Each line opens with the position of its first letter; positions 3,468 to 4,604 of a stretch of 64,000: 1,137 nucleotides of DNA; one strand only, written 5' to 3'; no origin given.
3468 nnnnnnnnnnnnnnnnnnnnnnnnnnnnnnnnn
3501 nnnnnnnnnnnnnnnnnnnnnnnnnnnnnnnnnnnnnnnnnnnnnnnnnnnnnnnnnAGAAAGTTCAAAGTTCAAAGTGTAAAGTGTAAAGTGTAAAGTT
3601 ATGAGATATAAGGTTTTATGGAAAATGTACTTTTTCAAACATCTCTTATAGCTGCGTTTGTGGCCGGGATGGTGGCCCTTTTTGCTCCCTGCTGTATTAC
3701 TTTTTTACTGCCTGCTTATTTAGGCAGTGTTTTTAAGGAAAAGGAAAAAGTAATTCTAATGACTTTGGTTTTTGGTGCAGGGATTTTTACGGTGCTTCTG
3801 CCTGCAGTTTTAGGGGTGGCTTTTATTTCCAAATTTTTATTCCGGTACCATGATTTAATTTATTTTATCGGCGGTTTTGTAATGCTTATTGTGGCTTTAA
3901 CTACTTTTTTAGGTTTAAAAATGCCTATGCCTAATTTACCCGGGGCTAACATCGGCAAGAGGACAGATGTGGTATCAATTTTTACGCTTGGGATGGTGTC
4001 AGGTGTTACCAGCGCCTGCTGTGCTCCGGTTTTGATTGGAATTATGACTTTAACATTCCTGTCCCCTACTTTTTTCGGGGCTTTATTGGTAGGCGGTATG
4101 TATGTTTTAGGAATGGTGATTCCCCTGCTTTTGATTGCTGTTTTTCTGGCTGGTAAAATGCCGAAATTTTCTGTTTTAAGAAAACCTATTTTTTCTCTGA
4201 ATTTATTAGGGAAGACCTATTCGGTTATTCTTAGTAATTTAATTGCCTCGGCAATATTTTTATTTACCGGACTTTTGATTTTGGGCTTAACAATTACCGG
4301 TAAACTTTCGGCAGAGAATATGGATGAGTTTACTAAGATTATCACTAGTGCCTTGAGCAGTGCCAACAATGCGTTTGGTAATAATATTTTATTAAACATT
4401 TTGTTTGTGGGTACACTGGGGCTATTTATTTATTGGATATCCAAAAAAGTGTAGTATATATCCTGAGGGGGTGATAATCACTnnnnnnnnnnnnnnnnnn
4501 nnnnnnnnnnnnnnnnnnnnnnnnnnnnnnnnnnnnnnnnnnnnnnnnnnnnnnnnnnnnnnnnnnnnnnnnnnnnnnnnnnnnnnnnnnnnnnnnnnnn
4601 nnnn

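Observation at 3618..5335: CcdA/DsbD-like transmembrane protein with CC doublets replacing the canonical single TM cysteines; neighbouring membrane protein with ACCAHH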

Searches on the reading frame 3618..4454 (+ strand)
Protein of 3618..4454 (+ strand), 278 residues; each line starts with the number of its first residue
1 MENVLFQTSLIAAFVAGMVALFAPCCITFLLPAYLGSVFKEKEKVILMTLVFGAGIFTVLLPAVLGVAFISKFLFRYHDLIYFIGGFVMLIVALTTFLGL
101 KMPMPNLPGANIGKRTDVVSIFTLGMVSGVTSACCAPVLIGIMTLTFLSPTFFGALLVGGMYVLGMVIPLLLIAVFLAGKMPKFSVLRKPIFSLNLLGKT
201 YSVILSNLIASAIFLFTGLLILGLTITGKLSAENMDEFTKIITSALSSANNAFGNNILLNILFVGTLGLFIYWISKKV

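Call 3: search_protein_families(library=pfam, proteins=[window:3618-4454:+], max_evalue=0.01)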
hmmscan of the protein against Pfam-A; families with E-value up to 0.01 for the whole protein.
window:3618-4454:+ (278 aa): 0 families

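Call 4: search_protein_families(library=ncbifam, proteins=[window:3618-4454:+], max_evalue=0.01)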
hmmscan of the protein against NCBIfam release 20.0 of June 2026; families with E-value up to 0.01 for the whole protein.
window:3618-4454:+ (278 aa): 0 families

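Call 5: search_protein_families(library=pfam, proteins=[window:3618-4454:+], max_evalue=10)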
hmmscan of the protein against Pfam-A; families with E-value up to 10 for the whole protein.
window:3618-4454:+ (278 aa): 0 families

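Call 6: search_solved_structures(query=window:3618-4454:+, max_evalue=10)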
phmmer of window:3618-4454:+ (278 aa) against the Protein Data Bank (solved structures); distinct sequences matched with E-value up to 10: 0.

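Call 8: find_homologous_proteins(query=window:3618-4454:+, max_evalue=0.001)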
Query window:3618-4454:+ (278 aa): 1896 proteins with E <= 0.001 among 8000 candidates; the best 120 are listed.
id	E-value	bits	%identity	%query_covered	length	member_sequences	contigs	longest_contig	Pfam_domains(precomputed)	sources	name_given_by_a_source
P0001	2.4e-160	550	97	100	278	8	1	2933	-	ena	-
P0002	3.0e-151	520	90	100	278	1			-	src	-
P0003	2.1e-147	508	87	100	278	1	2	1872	-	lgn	-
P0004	4.2e-146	503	87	100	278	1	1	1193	-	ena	-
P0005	9.9e-136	469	80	100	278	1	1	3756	-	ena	-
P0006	1.1e-135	469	81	100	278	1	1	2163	-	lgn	-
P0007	1.2e-134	466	80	100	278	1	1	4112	-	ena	-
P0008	3.1e-134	465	80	100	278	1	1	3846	-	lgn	-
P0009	5.3e-134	464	81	100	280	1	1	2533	-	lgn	-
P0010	6.7e-134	464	79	100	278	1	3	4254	-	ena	-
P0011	1.8e-133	462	81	100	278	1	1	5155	-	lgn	-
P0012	2.8e-133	461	80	100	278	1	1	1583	-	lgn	-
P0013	3.1e-133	461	80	100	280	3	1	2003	-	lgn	-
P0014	3.8e-133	461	79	100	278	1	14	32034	-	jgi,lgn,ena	-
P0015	6.9e-133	460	79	100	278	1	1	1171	-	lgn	-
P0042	8.3e-126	437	76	100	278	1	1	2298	PF02683.23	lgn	-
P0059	3.0e-122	425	75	100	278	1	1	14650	PF02683.23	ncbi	-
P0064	2.6e-120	419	72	100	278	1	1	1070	PF02683.23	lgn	-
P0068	4.1e-119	415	71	100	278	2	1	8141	PF02683.23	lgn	-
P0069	1.6e-118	413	71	100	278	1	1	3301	PF02683.23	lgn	-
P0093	4.3e-113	395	70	100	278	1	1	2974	PF02683.23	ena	-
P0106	3.9e-110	386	67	100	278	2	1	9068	PF02683.23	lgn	-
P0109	6.3e-110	385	66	100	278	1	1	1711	PF02683.23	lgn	-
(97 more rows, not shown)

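Call 15: search_protein_families(library=pfam, alignment_id=A1, max_evalue=1)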
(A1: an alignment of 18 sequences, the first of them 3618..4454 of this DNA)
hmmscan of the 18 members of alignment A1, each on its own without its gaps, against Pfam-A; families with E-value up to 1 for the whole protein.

A. member 1, window:3618-4454:+ (278 aa): 0 families

B. families by the number of members that match (of 18 scanned): 5 families
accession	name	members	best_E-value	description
PF15086.11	UPF0542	14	0.019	Uncharacterised protein family UPF0542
PF02683.22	DsbD_TM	4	3.3e-06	Cytochrome C biogenesis protein transmembrane domain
PF18182.6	mCpol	1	0.04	minimal CRISPR polymerase domain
PF03688.20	Nepo_coat_C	1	0.097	Nepovirus coat protein, C-terminal domain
PF20976.2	Pop8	1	0.25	Ribonucleases P/MRP protein subunit Pop8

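Call 16: search_protein_representatives(protein=window:3618-4454:+)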
Query: 278 residues. Proteins with E-value up to 0.001 (for the whole library): 786; up to 1e-10: 344; up to 1e-30: 74. The best 150 are listed.
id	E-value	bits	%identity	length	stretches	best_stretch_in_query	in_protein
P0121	1.6e-97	342.6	61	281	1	1-276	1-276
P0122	9.1e-77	274.6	57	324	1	4-253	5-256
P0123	8.6e-76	271.3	57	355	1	3-251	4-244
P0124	7.4e-67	242.1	48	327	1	3-272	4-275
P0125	1.0e-64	235.0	45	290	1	3-274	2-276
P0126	1.1e-64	235.0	46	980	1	5-273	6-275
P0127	2.0e-63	230.8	58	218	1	60-278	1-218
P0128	8.8e-60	218.9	49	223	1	4-220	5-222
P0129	9.6e-58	212.2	42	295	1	5-269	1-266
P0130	4.7e-53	196.8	56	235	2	92-272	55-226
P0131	6.3e-51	189.9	52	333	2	3-153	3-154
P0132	1.5e-50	188.6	78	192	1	1-123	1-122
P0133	3.9e-50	187.3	73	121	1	1-121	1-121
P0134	5.3e-47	177.0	53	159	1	5-163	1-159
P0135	8.3e-47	176.4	44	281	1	4-232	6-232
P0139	2.4e-44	168.3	43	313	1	3-271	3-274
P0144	1.3e-42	162.6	42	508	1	4-267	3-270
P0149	1.6e-41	159.0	39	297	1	3-228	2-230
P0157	4.8e-39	150.9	39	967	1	3-229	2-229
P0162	2.1e-38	148.8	38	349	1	4-271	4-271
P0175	2.5e-35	138.7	38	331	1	1-247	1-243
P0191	1.7e-31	126.2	36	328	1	1-229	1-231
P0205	2.1e-27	112.7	34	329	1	10-228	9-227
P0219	1.4e-24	103.5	31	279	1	6-243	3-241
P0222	2.5e-24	102.7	32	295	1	11-214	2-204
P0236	4.5e-22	95.3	36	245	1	7-221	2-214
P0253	3.0e-20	89.3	32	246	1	9-222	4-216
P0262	3.2e-19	85.9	31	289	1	8-222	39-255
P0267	1.3e-18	83.9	33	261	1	12-223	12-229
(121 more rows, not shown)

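Call 18: search_protein_families(library=pfam, proteins=[P0126, P0157, P0144, P0219, P0236, P0253, P0262, P0267, P0123, P0162], max_evalue=0.01)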
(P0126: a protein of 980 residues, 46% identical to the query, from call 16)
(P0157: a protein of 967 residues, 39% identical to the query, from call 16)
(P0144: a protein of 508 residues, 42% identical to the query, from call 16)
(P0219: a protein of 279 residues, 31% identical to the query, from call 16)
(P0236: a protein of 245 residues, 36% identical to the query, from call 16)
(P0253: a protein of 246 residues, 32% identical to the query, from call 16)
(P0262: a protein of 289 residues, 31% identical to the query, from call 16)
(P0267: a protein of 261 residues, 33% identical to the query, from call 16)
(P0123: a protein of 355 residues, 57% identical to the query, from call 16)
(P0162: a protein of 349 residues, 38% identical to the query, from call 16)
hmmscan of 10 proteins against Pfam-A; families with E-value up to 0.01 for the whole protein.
P0126 (980 aa): 5 families
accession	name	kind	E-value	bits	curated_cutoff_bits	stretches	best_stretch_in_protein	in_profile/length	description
PF00122.25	E1-E2_ATPase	-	8.9e-50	169.1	28.1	1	489-667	1-178/181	E1-E2 ATPase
PF00702.32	Hydrolase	-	1.1e-30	107.9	26.4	1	686-880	1-191/191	haloacid dehalogenase-like hydrolase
PF19335.5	HMBD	-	1.2e-09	38.4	23.6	1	294-321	1-27/28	Heavy metal binding domain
PF08282.18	Hydrolase_3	-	7.5e-07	29.6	20.9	1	854-909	197-251/255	haloacid dehalogenase-like hydrolase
PF13419.12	HAD_2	-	0.00042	20.9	23.8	1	799-882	80-174/178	Haloacid dehalogenase-like hydrolase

P0157 (967 aa): 3 families
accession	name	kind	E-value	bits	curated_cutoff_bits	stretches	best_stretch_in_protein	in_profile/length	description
PF00122.25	E1-E2_ATPase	-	1e-46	159.2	28.1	1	460-641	2-181/181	E1-E2 ATPase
PF00702.32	Hydrolase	-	2.9e-32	113.1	26.4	1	657-867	1-190/191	haloacid dehalogenase-like hydrolase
PF08282.18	Hydrolase_3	-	0.0029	17.8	20.9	0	844-892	199-247/255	haloacid dehalogenase-like hydrolase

P0144 (508 aa): 3 families
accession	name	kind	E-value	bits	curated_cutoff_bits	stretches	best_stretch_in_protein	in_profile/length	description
PF00578.27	AhpC-TSA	-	2.5e-15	57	26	1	356-486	1-124/124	AhpC/TSA family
PF08534.16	Redoxin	-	5.9e-14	52.5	26.6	1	357-491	3-136/148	Redoxin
PF02683.22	DsbD_TM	-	3.3e-13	49.9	27.1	1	9-174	5-184/219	Cytochrome C biogenesis protein transmembrane domain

P0219 (279 aa): 1 family
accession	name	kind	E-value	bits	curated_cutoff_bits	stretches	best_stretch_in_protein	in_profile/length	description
PF02683.22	DsbD_TM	-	2.5e-08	34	27.1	1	8-193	5-207/219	Cytochrome C biogenesis protein transmembrane domain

P0236 (245 aa): 0 families

P0253 (246 aa): 2 families
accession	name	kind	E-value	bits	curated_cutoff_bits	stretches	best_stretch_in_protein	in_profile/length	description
PF02683.22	DsbD_TM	-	1.3e-07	31.6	27.1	1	5-173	4-188/219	Cytochrome C biogenesis protein transmembrane domain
PF13386.12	DsbD_2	-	0.00094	19.6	24.9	1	8-213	2-198/199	Cytochrome C biogenesis protein transmembrane region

P0262 (289 aa): 1 family
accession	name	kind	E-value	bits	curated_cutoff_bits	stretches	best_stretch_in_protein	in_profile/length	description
PF02683.22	DsbD_TM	-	4.3e-13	49.5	27.1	1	42-221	5-197/219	Cytochrome C biogenesis protein transmembrane domain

P0267 (261 aa): 2 families
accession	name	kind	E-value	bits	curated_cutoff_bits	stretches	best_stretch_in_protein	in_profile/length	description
PF02683.22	DsbD_TM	-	4.2e-08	33.2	27.1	1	9-189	4-192/219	Cytochrome C biogenesis protein transmembrane domain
PF11139.14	SfLAP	-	0.004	17.1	35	0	45-183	28-172/213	Sap, sulfolipid-1-addressing protein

P0123 (355 aa): 0 families

P0162 (349 aa): 1 family
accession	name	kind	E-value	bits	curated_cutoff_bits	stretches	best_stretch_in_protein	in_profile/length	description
PF04945.19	YHS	-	1.1e-13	51.3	30.3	1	299-340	2-43/47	YHS domain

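Call 21: find_related_loci(query=A1, collection=genome_contigs, flank=8000)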
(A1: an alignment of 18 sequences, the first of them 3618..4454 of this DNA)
Query A1 (278 aa) in genome_contigs; peptide patterns used: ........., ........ (x = any residue, [..] = any of these).
599 stretches matched a pattern (row limit reached: there are more); 571 encode a relative of the query (tblastn E <= 1e-3); the best 80 are kept; 80 distinct loci.
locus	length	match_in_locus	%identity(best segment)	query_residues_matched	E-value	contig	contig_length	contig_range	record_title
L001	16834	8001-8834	81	1-278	5e-145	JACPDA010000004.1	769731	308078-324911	MAG: Candidatus Daviesbacteria bacterium isolate NC_groundwater_297_Ag_B-0.1um_41_14 S7_GD2017_3_B1_scaffold_1, whole ge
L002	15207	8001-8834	79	1-278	2e-142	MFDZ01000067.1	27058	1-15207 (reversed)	MAG: Candidatus Daviesbacteria bacterium RIFCSPLOWO2_02_FULL_41_8 rifcsplowo2_02_scaffold_8513, whole genome shotgun seq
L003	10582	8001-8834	80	1-278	5e-142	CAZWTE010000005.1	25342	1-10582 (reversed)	MAG TPA_asm: uncultured Gammaproteobacteria bacterium isolate binchicken_co144_909 genome assembly, contig: NODE_4087_le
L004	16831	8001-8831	79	2-278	1e-140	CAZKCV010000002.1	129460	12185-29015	MAG TPA_asm: uncultured Gammaproteobacteria bacterium isolate binchicken_co251_142 genome assembly, contig: NODE_217_len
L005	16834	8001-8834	77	1-278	4e-137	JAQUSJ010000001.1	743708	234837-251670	MAG: Candidatus Daviesbacteria bacterium isolate STD1_94 NODE_9_length_743708_cov_15.213565_Sandtown_D1, whole genome sh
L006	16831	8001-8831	77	2-278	2e-133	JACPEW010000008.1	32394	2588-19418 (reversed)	MAG: Candidatus Daviesbacteria bacterium isolate NC_groundwater_345_Ag_B-0.1um_36_18 GD18-4_B1_scaffold_229581, whole ge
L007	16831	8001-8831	74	1-277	6e-133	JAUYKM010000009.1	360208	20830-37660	MAG: Candidatus Daviesbacteria bacterium isolate C24_metabat.bin.195_sub C24_k141_65138, whole genome shotgun sequence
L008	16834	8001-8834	74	1-278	5e-130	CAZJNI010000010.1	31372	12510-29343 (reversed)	MAG TPA_asm: uncultured Gammaproteobacteria bacterium isolate binchicken_co38_1358 genome assembly, contig: NODE_2969_le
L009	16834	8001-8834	79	1-278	3e-140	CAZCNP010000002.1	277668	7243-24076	MAG TPA_asm: uncultured Gammaproteobacteria bacterium isolate binchicken_co38_1123 genome assembly, contig: NODE_94_leng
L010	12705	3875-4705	74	1-277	3e-127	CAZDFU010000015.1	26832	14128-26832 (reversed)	MAG TPA_asm: uncultured Gammaproteobacteria bacterium isolate binchicken_co251_985 genome assembly, contig: NODE_2448_le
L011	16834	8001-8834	70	1-278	2e-127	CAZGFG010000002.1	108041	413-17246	MAG TPA_asm: uncultured Gammaproteobacteria bacterium isolate binchicken_co125_1135 genome assembly, contig: NODE_384_le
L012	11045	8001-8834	70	1-278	3e-125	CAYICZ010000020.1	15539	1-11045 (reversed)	MAG TPA_asm: uncultured Gammaproteobacteria bacterium isolate ERP119705_co18_1 genome assembly, contig: NODE_4628_length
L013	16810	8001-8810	72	1-278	2e-124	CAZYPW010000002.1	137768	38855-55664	MAG TPA_asm: uncultured Gammaproteobacteria bacterium isolate binchicken_co38_269 genome assembly, contig: NODE_320_leng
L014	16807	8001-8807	69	1-277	3e-120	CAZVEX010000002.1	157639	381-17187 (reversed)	MAG TPA_asm: uncultured Gammaproteobacteria bacterium isolate binchicken_co38_210 genome assembly, contig: NODE_248_leng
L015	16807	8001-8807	66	1-277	2e-118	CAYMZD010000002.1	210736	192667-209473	MAG TPA_asm: uncultured Gammaproteobacteria bacterium isolate binchicken_co110_145 genome assembly, contig: NODE_145_len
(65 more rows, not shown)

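Call 23: predict_structure(alignment_id=A1)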
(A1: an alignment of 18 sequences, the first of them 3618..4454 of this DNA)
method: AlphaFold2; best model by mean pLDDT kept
length: 278 residues; sequences in the alignment: 18
mean_pLDDT: 58.3   pTM: 0.52
mean pLDDT of the five models: 58.3, 51.3, 47.2, 46.3, 45.5
residues with pLDDT >= 90: 0; 70-90: 27; 50-70: 206; < 50: 45
segments of 3 or more residues with pLDDT < 50: 1-22, 66-74, 104-113
pLDDT, mean of each block of 10 residues (from residue 1): 34 40 52 52 58 61 47 52 64 65 49 53 61 54 54 60 59 59 60 66 66 70 69 59 65 68 73 64
secondary structure, 60 per line:
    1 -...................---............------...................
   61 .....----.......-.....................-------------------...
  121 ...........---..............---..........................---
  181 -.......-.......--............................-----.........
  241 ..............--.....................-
elements in order: H2-20 H24-35 H42-65 H70-76 H78-98 H118-131 H135-148 H152-177 H182-188 E190-196 E199-204 H205-226 H232-254 H257-277

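Call 29: search_solved_structures(query=A2, max_evalue=1, show_alignments=2)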
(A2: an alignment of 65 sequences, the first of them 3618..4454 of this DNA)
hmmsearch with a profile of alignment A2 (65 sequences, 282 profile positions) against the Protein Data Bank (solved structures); distinct sequences matched with E-value up to 1: 1.
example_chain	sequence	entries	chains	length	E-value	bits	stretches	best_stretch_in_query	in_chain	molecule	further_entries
5vkv_A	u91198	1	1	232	5.4e-23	85.2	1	7-221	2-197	Cytochrome c-type biogenesis protein CcdA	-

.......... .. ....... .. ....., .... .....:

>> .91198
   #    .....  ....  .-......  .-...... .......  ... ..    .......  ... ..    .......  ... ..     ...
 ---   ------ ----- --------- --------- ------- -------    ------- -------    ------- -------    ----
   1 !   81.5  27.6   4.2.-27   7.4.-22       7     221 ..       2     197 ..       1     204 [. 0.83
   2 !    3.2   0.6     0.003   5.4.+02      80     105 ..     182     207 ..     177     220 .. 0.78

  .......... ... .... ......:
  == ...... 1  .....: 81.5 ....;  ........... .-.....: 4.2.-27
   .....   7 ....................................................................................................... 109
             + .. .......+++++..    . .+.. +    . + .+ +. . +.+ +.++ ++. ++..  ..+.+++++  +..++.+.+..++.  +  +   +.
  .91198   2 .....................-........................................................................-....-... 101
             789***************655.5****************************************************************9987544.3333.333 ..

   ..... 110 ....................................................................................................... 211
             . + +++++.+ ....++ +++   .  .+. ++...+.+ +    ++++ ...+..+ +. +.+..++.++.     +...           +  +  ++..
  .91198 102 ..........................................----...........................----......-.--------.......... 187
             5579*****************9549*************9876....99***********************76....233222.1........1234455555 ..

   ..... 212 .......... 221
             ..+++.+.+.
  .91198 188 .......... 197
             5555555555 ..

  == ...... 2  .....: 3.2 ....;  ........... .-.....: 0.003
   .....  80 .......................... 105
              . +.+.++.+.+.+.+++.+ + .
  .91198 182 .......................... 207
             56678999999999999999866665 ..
